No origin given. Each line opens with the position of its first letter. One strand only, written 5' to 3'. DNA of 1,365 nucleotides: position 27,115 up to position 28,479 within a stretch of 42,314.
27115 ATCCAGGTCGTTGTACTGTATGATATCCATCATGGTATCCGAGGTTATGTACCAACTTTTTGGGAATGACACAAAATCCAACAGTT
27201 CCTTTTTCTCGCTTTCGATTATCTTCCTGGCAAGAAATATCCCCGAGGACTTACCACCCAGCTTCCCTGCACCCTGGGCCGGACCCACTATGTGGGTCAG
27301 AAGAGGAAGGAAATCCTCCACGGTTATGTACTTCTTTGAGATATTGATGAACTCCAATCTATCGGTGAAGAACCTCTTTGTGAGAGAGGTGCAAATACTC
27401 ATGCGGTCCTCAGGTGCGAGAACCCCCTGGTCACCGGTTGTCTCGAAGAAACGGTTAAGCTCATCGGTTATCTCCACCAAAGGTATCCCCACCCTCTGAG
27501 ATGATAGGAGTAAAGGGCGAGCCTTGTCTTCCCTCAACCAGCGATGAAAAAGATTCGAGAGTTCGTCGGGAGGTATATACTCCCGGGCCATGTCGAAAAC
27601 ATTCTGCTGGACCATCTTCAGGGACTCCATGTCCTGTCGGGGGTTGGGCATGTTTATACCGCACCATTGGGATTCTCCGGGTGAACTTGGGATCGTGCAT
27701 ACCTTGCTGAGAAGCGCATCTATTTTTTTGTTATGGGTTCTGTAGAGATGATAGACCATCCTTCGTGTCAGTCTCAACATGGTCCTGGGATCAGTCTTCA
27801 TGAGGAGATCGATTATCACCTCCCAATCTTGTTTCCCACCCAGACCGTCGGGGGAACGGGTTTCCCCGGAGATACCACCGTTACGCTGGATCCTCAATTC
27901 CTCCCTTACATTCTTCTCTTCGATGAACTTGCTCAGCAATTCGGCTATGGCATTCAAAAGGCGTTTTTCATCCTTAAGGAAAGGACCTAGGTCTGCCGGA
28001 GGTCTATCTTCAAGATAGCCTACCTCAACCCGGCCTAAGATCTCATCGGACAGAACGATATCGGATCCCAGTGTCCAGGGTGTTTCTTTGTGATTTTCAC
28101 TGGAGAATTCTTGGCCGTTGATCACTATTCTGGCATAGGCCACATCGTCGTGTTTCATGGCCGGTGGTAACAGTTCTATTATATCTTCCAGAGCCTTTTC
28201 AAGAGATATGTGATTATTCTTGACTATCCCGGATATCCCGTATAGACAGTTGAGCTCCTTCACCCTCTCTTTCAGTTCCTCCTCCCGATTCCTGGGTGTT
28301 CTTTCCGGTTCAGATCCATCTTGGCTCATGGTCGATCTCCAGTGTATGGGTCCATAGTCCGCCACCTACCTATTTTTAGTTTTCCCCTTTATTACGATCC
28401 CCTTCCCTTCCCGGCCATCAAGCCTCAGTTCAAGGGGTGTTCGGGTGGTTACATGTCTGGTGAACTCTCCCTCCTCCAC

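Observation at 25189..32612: Compact gdh / REC-PPDK_N / sensor-PPDK_N-NTase cluster: candidate undescribed signal-regulated phospho- or nucleotidyl-transfer system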

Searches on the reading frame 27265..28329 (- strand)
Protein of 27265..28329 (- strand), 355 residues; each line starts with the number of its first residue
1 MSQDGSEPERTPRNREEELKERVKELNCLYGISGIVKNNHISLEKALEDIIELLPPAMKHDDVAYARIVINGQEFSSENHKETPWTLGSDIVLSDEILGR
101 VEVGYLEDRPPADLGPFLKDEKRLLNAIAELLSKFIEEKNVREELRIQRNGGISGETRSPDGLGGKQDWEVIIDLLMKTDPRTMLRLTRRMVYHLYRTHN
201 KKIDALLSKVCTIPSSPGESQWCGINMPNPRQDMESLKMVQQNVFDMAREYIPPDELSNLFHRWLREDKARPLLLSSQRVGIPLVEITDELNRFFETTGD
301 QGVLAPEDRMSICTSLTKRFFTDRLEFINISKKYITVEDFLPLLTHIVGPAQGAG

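Call 47: find_related_loci(query=A3, collection=genome_contigs, flank=10000)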
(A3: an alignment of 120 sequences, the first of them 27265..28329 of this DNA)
Query A3 (355 aa) in genome_contigs; peptide patterns used: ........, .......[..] (x = any residue, [..] = any of these).
600 stretches matched a pattern (row limit reached: there are more); 321 encode a relative of the query (tblastn E <= 1e-3); the best 80 are kept; 80 distinct loci.
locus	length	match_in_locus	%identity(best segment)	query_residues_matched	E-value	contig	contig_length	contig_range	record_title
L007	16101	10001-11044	58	3-355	1e-134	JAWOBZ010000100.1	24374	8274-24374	MAG: Thermoplasmata archaeon isolate BLK3-3.bin.4 k191_2425502, whole genome shotgun sequence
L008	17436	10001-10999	53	11-355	1e-124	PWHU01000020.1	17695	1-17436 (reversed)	MAG: Thermoplasmata archaeon isolate T1Sed10_113R1 T1-Sed10-C2877, whole genome shotgun sequence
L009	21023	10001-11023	54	14-355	6e-122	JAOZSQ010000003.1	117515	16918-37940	MAG: Thermoplasmatota archaeon isolate GMC6.metabat2.56_sub GMC6_24_length_117515_cov_20.169837, whole genome shotgun se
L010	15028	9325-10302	51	18-355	4e-120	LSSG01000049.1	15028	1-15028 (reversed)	MAG: Thermoplasmatales archaeon SG8-52-3 WOR_8-12_3624, whole genome shotgun sequence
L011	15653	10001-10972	52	24-355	3e-117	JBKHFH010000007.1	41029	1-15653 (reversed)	MAG: Thermoplasmata archaeon isolate D1M05_39 NODE_367_length_41029_cov_52.709621, whole genome shotgun sequence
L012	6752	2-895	56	54-355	1e-114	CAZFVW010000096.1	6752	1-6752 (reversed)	MAG TPA_asm: uncultured Thermoplasmata archaeon isolate SRP141376_co2_58 genome assembly, contig: NODE_19555_length_6752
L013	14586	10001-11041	49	7-352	5e-107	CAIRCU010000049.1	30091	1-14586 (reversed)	MAG: Euryarchaeota archaeon isolate AlinenSediments_bin-5223 genome assembly, contig: bin-5223:49/57, whole genome shotg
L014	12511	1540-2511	45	9-355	5e-98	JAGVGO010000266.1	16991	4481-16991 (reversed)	MAG: Planctomycetota bacterium isolate DeMMO2_28 c_000000035167, whole genome shotgun sequence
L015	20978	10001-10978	44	19-355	1e-96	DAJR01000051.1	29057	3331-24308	MAG TPA_asm: Methanomassiliicoccales archaeon UBA147 UBA147_contig_5334, whole genome shotgun sequence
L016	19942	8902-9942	35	15-355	9e-73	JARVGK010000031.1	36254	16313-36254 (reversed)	MAG: Thermoplasmatota archaeon isolate M17C-73-04 NODE_31_length_36254_cov_6.124775, whole genome shotgun sequence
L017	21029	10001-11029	36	18-355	5e-71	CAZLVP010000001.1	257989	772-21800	MAG TPA_asm: uncultured Thermoplasmatales archaeon isolate SRP319275_co4_108 genome assembly, contig: NODE_22_length_257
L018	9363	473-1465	32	6-348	8e-59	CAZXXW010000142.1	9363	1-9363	MAG TPA_asm: uncultured Anaerolineales bacterium isolate SRP332253_co1_251 genome assembly, contig: NODE_12342_length_93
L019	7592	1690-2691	32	17-355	2e-58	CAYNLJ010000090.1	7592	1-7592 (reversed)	MAG TPA_asm: uncultured Caldithrix sp. isolate SRP162660_co1_115 genome assembly, contig: NODE_10239_length_7592_cov_10.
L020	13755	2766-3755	34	17-352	5e-58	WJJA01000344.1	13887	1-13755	MAG: bacterium isolate Bin_338 k141_2726271, whole genome shotgun sequence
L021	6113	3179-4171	34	19-355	2e-57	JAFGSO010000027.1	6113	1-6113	MAG: Calditrichaeota bacterium isolate Zod_Metabat.906 k87_406250, whole genome shotgun sequence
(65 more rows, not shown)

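Call 54: predict_structure(alignment_id=A3)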
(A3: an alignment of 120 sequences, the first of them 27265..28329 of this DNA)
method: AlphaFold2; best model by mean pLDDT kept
length: 355 residues; sequences in the alignment: 120
mean_pLDDT: 83.6   pTM: 0.49
mean pLDDT of the five models: 83.6, 83.4, 82.6, 81.5, 81.4
residues with pLDDT >= 90: 185; 70-90: 107; 50-70: 34; < 50: 29
segments of 3 or more residues with pLDDT < 50: 1-10, 151-164, 219-223
pLDDT, mean of each block of 10 residues (from residue 1): 45 76 94 91 94 96 95 93 94 92 94 91 96 91 68 40 66 86 89 90 84 56 54 77 91 91 90 91 90 84 81 92 93 92 85 65
secondary structure, 60 per line:
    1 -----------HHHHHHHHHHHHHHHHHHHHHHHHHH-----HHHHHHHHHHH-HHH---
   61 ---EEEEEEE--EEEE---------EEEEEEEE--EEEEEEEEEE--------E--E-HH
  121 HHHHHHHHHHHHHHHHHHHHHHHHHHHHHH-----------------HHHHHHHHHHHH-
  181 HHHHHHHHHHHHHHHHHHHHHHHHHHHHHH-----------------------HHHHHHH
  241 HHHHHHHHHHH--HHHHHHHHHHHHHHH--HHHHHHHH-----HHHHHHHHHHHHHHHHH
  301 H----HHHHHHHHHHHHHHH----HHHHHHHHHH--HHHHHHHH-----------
elements in order: H12-37 H43-53 E64-70 E73-76 E86-93 E96-105 H119-150 H168-179 H181-210 H234-251 H254-268 H271-278 H284-301 H306-320 H325-334 H337-344
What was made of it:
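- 27880..28296 (-): P1 GAF-like sensor domain (residues ~12-150, including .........). AlphaFold model with pLDDT >90 over this stretch (call 54).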

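Call 57: fold_search(model_id=the predicted structure, library=pdb)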
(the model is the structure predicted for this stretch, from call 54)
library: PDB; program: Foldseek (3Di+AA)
matches with E <= 10: 301; with E <= 0.001: 0
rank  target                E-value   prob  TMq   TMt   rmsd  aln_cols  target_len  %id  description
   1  9bgv_A                1.2e-02  1.00  0.27  0.13  17.3       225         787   13  DosP R97A straight form (released 2024-11-20)
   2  4g3k_A                1.3e-02  1.00  0.28  0.60   3.3       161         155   16  Crystal structure of a. aeolicus nlh1 gaf domain in an inactive state (released 2013-05-29)
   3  7jrj_I                2.2e-02  0.97  0.27  0.29  19.0       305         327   10  Chlamydomonas reinhardtii radial spoke head and neck (recombinant) (released 2020-12-16)
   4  8jrc_A                2.9e-02  1.00  0.25  0.48   6.0       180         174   12  Crystal structure of the GAF domain of the transcriptional activator NifA (released 2024-06-19)
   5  3p01_B                3.1e-02  1.00  0.28  0.53   3.9       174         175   16  Crystal structure of two-component response regulator from Nostoc sp. PCC 7120 (released 2010-10-06)
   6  9ce0_B                5.7e-02  1.00  0.25  0.12   4.3       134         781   14  DosP Apo Bent form (released 2024-11-20)
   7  8w26                  6.0e-02  1.00  0.27  0.26   5.9       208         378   12  X-ray crystal structure of the GAF-PHY domains of SyB-Cph1 (released 2024-05-22)
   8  3trc                  6.0e-02  1.00  0.25  0.49   6.4       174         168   17  Structure of the GAF domain from a phosphoenolpyruvate-protein phosphotransferase (ptsP) from Coxiella burnetii (released 2011-09-28)
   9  6oaq_A                6.9e-02  1.00  0.28  0.33   4.5       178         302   11  Crystal structure of a dual sensor histidine kinase in BeF3- bound state (released 2019-09-18)
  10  8jrc_B                8.9e-02  1.00  0.25  0.49   5.5       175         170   11  Crystal structure of the GAF domain of the transcriptional activator NifA (released 2024-06-19)
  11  6oei                  8.9e-02  1.00  0.27  0.38   6.2       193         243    9  Yeast Spc42 N-terminal coiled-coil fused to PDB: 3K2N (released 2019-04-24)
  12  8ufi_B                1.2e-01  0.41  0.24  0.12  19.0       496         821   12  Cryo-EM structure of bovine phosphodiesterase 6 (released 2024-01-17)
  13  9bln_Z                1.3e-01  0.51  0.15  0.20   8.5       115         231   16  The structure of human Pdcd4 bound to the 40S-eIF4A-eIF3-eIF1 complex (released 2024-09-04)
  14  3ci6_A                1.3e-01  1.00  0.25  0.52   6.1       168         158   11  Crystal structure of the GAF domain from Acinetobacter phosphoenolpyruvate-protein phosphotransferase (released 2008-05-13)
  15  8c7t_B                1.4e-01  0.96  0.27  0.35  11.3       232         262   11  Unliganded transcriptional pleiotropic repressor CodY from Enterococcus faecalis (released 2023-06-28)
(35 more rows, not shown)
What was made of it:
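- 27880..28296 (-): Foldseek matches NlhH, NifA, PtsP and CodY GAF domains at probability 1.0 and TM to target 0.5-0.6 (call 57).
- Checked: The GAF-like module: the AlphaFold model of P1 1-355 matches GAF domains (Foldseek probability 1.0, TM to target 0.5-0.6, call 57).
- GAF domains commonly bind small ligands, and the structural neighbours include NifA and CodY GAF domains (call 57).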
